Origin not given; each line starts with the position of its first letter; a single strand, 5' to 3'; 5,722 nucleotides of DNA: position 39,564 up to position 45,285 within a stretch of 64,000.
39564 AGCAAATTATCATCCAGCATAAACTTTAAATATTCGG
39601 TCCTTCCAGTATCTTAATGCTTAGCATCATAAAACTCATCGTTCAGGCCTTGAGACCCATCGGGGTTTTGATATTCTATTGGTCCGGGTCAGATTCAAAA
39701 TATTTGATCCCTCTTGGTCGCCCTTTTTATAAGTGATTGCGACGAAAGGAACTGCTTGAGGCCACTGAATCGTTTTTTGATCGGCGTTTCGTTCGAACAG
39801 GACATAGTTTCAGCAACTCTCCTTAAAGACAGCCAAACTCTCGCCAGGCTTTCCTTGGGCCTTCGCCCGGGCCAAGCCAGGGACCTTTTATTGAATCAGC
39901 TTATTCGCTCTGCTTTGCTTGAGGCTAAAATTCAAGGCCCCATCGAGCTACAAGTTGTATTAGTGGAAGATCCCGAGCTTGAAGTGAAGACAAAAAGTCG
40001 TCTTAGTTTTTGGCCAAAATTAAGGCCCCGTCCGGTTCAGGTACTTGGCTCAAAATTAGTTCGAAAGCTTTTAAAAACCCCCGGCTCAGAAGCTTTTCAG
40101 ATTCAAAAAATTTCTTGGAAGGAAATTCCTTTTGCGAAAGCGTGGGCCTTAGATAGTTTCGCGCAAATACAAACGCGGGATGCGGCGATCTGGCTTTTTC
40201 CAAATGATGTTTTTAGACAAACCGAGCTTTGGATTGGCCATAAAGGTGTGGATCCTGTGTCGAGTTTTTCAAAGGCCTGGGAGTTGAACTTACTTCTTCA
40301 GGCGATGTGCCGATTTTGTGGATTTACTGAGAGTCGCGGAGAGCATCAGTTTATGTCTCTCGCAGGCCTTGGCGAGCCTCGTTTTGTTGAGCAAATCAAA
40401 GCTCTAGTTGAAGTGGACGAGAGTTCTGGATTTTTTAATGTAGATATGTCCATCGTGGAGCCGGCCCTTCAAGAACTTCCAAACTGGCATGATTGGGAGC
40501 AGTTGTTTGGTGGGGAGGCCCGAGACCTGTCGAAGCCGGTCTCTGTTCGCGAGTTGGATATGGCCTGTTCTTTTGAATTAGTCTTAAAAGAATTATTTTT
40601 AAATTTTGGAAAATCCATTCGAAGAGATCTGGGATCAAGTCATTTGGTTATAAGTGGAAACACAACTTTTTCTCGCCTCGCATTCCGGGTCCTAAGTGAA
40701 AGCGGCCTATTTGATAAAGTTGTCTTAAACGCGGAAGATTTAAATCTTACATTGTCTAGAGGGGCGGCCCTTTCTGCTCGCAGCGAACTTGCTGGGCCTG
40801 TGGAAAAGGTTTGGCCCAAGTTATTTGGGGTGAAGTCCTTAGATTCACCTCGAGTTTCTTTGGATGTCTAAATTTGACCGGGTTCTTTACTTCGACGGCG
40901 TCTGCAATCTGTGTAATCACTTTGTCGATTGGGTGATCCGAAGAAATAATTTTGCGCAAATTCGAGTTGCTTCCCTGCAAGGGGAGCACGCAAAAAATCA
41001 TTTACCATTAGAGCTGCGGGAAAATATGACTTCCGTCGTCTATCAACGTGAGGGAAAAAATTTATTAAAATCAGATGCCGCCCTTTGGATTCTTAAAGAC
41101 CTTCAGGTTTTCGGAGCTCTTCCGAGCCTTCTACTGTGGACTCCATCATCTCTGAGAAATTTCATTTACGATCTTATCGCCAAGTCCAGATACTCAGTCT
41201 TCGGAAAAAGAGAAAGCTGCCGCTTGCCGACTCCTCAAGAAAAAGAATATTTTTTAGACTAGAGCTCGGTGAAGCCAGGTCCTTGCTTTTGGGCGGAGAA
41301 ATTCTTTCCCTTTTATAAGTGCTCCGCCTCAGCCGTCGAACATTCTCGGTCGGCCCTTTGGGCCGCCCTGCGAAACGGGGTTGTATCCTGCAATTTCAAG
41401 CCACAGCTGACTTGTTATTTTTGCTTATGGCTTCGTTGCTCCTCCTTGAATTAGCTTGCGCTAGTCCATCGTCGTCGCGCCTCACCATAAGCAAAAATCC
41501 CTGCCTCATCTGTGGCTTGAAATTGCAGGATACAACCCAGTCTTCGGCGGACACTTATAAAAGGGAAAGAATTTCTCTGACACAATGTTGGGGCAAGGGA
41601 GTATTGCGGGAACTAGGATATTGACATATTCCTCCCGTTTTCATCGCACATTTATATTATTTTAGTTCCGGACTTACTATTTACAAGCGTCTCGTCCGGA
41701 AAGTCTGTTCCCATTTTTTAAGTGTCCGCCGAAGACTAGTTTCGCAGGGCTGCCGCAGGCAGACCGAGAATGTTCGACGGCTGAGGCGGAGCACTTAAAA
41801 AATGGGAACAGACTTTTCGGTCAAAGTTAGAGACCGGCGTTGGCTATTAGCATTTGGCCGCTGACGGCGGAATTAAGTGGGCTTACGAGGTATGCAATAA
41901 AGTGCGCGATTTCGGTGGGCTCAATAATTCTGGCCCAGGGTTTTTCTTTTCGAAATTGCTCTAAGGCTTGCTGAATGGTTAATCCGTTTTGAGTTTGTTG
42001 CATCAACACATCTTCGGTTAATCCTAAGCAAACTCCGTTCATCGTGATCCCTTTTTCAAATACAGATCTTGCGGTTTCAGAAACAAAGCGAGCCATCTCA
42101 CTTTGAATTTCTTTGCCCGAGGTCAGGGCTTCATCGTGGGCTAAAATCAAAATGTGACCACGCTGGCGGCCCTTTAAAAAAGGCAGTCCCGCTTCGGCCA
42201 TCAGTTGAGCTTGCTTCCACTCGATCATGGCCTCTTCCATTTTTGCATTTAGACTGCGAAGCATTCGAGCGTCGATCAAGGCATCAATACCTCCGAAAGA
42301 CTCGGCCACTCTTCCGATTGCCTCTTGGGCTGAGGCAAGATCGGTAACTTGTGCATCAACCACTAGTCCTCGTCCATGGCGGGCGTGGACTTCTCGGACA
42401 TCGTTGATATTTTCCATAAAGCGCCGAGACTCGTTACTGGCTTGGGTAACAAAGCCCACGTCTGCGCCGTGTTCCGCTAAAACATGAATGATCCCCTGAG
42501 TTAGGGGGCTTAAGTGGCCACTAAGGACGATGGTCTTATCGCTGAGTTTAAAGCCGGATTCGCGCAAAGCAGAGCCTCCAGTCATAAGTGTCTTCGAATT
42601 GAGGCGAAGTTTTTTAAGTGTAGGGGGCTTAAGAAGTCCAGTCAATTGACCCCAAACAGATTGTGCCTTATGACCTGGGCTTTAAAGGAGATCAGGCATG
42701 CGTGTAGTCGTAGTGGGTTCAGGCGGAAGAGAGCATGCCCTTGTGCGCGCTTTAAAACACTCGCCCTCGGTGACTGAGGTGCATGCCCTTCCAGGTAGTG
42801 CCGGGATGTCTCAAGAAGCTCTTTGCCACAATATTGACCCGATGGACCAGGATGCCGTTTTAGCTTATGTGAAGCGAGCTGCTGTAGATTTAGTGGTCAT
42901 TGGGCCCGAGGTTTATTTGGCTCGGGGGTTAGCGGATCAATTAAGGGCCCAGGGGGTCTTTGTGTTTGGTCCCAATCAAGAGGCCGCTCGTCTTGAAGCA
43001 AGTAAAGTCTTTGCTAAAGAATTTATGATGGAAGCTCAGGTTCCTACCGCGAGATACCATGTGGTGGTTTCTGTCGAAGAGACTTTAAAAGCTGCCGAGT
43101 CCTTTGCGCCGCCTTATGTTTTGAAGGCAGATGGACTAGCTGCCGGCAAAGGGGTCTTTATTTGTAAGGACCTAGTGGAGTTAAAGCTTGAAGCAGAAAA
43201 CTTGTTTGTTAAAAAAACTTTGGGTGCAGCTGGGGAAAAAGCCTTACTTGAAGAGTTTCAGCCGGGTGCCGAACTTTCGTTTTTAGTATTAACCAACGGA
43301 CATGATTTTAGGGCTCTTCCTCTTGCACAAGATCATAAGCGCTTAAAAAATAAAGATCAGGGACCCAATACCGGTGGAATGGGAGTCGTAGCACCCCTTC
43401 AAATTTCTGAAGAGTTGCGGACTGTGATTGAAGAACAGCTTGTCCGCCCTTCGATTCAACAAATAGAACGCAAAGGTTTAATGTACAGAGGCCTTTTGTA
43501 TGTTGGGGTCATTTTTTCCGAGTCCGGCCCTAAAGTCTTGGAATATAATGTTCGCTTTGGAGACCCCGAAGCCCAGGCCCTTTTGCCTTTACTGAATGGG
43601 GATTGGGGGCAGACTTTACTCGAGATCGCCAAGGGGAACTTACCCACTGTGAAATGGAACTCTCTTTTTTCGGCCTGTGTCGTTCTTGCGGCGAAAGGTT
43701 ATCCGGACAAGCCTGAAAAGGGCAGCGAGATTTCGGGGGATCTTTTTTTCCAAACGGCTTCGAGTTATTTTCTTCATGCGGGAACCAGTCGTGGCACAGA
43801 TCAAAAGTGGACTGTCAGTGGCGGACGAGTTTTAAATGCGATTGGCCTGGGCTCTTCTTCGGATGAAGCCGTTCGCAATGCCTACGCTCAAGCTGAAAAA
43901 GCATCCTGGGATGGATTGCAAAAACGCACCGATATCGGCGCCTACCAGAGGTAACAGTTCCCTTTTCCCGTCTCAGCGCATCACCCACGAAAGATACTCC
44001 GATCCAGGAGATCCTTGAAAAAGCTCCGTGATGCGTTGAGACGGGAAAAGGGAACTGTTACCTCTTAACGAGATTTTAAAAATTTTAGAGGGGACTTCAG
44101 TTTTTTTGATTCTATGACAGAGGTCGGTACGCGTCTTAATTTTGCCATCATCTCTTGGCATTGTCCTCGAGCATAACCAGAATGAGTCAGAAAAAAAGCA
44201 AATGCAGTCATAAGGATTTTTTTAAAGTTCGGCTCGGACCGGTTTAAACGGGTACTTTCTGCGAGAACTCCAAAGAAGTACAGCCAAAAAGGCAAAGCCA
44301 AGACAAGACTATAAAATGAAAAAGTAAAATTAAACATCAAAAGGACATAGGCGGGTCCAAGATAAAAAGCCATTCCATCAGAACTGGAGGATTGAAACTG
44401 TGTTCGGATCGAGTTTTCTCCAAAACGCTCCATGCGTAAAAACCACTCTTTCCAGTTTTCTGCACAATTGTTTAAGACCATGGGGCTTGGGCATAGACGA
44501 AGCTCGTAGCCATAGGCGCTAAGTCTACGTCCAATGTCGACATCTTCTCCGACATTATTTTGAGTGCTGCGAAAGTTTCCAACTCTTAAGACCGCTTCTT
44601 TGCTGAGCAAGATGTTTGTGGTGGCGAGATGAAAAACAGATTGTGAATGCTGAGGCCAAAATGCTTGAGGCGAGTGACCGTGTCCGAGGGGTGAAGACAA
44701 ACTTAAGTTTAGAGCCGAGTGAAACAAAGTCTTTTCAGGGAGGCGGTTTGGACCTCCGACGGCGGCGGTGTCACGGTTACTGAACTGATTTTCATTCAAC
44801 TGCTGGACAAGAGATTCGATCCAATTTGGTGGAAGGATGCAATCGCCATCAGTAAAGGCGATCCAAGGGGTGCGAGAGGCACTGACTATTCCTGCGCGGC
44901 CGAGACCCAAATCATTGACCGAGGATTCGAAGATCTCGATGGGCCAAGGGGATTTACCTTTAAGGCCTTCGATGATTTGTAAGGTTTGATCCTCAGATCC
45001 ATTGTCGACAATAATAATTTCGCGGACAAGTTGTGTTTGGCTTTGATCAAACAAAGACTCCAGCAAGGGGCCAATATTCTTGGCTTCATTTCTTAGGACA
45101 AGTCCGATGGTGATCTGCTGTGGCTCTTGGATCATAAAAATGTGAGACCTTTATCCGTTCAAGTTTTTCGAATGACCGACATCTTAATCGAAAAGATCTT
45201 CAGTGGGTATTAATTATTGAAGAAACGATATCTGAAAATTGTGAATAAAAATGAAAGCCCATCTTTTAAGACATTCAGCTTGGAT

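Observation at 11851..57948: Family of five structured palindromic elements with an invariant asymmetric core, each placed just after a stop codon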

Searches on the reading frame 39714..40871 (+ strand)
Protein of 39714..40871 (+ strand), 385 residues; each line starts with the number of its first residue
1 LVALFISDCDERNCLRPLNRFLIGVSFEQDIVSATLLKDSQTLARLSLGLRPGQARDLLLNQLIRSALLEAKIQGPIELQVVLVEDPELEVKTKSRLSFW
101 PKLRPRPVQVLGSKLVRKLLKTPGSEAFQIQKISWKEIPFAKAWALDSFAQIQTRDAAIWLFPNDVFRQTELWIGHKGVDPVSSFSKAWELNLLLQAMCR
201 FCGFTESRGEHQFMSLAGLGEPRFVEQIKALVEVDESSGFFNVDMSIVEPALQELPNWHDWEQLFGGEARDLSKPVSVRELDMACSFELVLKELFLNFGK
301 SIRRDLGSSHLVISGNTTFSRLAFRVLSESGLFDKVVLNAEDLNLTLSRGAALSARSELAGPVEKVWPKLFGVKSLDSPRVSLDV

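Call 18: search_protein_families(library=pfam, proteins=[window:39714-40871:+])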
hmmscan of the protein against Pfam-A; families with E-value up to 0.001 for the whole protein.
window:39714-40871:+ (385 aa): 1 family
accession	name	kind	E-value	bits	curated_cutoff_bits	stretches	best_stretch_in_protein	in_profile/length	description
PF02543.21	Carbam_trans_N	-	9.2e-06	25.7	24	1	170-337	165-330/346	Carbamoyltransferase N-terminus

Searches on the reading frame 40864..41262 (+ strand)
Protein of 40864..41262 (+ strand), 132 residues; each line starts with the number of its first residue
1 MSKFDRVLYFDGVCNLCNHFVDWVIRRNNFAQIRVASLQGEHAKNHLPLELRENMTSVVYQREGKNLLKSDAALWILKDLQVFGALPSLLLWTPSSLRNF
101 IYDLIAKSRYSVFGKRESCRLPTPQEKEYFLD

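Call 18: search_protein_families(library=pfam, proteins=[window:40864-41262:+])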
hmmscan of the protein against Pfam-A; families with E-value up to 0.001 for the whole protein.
window:40864-41262:+ (132 aa): 1 family
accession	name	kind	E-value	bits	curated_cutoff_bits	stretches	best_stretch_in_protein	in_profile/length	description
PF04134.17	DCC1-like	-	1e-21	78.7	27.8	1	8-115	1-113/113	DCC1-like thiol-disulfide oxidoreductase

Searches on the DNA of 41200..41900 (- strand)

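Call 8: search_rna_families(source=window, start=41200, end=41900, threshold=evalue, max_evalue=10, show_alignments=3)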
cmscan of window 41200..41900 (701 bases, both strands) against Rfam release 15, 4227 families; matches with E-value up to 10: 5.
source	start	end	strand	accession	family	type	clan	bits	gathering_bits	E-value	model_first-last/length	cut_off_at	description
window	41703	41813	+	RF04202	MIR5380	Gene; miRNA;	-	22.9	150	0.059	1-137/137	no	MIR5380 microRNA precursor family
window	41543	41733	+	RF04133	MIR2646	Gene; miRNA;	-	18.5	245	0.14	1-256/256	no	MIR2646 microRNA precursor family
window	41620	41708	-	RF04335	Plastid-rpl20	Cis-reg;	-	17.9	53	8.8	1-80/80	no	Plastid-rpl20 3UTR RNA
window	41239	41304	+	RF00276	SNORD52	Gene; snRNA; snoRNA; CD-box;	CL00063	14.6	45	4.3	1-67/67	no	Small nucleolar RNA SNORD52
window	41809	41830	+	RF00215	Tombus_3_III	Cis-reg;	-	12.9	35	8.4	12-33/70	no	Tombus virus defective interfering (DI) RNA region 3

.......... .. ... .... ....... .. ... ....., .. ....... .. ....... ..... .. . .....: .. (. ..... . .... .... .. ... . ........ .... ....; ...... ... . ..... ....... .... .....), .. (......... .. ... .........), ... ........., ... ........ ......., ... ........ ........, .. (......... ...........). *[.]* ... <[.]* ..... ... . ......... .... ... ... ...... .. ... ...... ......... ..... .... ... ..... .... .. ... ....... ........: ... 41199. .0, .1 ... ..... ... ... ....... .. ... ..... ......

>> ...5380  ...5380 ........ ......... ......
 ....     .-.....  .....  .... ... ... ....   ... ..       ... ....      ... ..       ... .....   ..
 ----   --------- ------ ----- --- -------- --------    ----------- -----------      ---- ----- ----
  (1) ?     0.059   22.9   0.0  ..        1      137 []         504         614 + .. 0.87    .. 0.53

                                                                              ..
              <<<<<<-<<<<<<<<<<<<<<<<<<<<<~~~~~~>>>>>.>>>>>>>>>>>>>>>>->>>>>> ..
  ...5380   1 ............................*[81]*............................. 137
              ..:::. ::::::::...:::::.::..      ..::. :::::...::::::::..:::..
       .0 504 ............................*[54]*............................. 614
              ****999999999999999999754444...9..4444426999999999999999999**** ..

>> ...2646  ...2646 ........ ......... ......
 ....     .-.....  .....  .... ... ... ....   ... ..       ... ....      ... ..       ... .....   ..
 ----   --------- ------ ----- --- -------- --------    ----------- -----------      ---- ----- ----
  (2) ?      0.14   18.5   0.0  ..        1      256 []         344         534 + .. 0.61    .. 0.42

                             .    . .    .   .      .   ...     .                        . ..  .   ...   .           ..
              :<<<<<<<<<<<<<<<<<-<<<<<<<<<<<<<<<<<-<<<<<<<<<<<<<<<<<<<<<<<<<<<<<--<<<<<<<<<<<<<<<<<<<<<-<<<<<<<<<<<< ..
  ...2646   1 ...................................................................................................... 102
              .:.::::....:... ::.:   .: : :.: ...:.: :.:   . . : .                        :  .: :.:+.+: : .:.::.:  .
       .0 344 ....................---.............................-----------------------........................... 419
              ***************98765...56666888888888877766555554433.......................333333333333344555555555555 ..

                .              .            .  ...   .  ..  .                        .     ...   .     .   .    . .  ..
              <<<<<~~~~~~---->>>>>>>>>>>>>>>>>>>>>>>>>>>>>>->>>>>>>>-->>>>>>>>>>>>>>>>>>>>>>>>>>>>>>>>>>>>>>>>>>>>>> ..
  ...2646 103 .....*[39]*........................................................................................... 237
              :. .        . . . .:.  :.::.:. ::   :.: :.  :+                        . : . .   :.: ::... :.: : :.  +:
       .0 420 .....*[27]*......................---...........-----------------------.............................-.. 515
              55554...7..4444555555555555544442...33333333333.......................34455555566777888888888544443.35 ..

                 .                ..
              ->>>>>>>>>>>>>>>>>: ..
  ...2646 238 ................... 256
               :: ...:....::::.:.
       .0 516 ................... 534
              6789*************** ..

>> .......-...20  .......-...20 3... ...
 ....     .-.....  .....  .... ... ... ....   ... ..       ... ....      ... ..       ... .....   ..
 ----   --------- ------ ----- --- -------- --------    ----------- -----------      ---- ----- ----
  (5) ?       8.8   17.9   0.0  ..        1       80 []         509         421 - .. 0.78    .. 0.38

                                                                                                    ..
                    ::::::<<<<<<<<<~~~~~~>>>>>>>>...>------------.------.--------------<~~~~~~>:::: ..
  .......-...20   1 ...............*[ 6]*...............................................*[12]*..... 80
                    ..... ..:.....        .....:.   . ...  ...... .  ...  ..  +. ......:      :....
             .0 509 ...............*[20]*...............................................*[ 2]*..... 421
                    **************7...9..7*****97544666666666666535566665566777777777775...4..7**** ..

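Call 69: search_dna_similar(query=window:41690-41826:-, collection=plasmids, mode=distant, max_evalue=0.01, max_rows=10)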
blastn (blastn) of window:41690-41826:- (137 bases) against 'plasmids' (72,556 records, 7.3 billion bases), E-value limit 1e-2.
No match.

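Call 70: search_dna_similar(query=window:41690-41826:-, collection=phages, mode=distant, max_evalue=0.01, max_rows=10)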
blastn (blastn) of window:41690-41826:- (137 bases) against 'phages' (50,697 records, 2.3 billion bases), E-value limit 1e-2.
No match.
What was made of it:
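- Tried and rejected: Plasmids and phages gave no match (calls 69, 70).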

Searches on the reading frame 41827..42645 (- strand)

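Call 18: search_protein_families(library=pfam, proteins=[window:41827-42645:-])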
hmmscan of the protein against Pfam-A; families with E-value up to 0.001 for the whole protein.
window:41827-42645:- (272 aa): 2 families
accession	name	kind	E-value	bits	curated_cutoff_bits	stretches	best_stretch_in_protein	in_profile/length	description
PF13561.12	adh_short_C2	-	3.2e-17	63.3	27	1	51-272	11-235/236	Enoyl-(Acyl carrier protein) reductase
PF00106.31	adh_short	-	4.4e-06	26.8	26.6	1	37-217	1-188/195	short chain dehydrogenase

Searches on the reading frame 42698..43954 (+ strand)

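Call 18: search_protein_families(library=pfam, proteins=[window:42698-43954:+])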
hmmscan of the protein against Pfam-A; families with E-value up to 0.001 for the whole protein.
window:42698-43954:+ (418 aa): 5 families
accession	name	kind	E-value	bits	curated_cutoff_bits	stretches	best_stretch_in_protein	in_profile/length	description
PF01071.24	GARS_A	-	1.3e-60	205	27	1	101-292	1-194/194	Phosphoribosylglycinamide synthetase, ATP-grasp (A) domain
PF02844.21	GARS_N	-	1.1e-32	113.1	29.5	1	1-100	1-100/100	Phosphoribosylglycinamide synthetase, N domain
PF02843.22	GARS_C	-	2e-24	86.2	34.8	1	326-415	2-91/92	Phosphoribosylglycinamide synthetase, C domain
PF02222.28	ATP-grasp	-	2e-05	24.7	27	1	109-199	2-88/179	ATP-grasp domain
PF02655.19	ATP-grasp_3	-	0.00066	20.2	23.2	0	102-288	3-158/160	ATP-grasp domain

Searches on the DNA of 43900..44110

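Call 48: search_with_rna_model(model_id=R1, source=window, start=43900, end=44110, filters=off, max_evalue=1, show_alignments=2)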
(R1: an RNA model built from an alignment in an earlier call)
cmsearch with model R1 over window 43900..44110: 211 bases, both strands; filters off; matches with E-value up to 1: 2.
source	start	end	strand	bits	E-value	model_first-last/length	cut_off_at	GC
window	43946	44066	+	49.3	7.3e-12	1-135/135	no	0.5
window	43946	44066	-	44.2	1.2e-10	1-135/135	no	0.5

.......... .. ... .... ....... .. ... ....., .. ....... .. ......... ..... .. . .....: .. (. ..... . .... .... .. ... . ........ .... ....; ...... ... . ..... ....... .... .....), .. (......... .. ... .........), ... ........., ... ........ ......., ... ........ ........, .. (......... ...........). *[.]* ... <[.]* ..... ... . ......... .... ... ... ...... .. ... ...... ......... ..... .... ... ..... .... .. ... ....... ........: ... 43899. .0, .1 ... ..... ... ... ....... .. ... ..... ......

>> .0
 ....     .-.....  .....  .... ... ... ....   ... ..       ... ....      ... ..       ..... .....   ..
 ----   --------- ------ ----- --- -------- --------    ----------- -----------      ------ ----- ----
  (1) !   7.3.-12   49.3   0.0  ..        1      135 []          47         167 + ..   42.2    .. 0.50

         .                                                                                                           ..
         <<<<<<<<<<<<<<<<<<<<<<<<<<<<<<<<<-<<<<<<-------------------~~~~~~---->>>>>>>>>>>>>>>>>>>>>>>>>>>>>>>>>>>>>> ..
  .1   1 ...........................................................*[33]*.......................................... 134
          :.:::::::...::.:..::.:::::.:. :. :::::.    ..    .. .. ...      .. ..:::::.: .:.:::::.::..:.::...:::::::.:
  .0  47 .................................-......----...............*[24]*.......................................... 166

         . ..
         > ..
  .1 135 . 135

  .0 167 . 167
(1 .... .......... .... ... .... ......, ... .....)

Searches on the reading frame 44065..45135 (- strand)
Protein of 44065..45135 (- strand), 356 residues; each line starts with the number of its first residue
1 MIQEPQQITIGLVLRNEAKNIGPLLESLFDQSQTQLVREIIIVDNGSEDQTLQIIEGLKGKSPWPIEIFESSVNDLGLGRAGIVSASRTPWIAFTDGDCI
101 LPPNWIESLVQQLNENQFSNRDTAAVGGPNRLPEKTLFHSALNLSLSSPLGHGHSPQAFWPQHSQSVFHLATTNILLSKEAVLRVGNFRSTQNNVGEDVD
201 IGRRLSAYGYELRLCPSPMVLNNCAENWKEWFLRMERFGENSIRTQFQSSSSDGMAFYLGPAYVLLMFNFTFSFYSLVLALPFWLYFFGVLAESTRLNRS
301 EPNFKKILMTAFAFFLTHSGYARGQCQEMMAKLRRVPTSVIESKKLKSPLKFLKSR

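Call 62: search_protein_families(library=pfam, max_evalue=0.00001, proteins=[window:44065-45135:-])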
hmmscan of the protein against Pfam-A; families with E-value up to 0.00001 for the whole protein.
window:44065-45135:- (356 aa): 4 families
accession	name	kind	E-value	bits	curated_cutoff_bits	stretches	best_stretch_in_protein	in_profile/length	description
PF00535.33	Glycos_transf_2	-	6.2e-22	78.7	23.3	1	12-118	4-108/168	Glycosyl transferase family 2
PF13632.12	Glyco_trans_2_3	-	3e-12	47.2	27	1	165-290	67-196/198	Glycosyl transferase family group 2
PF13641.12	Glyco_tranf_2_3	-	2.5e-11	44.5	27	1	15-237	10-226/230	Glycosyltransferase like family 2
PF13506.12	Glyco_transf_21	-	7.9e-07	29.1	21.7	1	85-238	27-172/174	Glycosyl transferase family 21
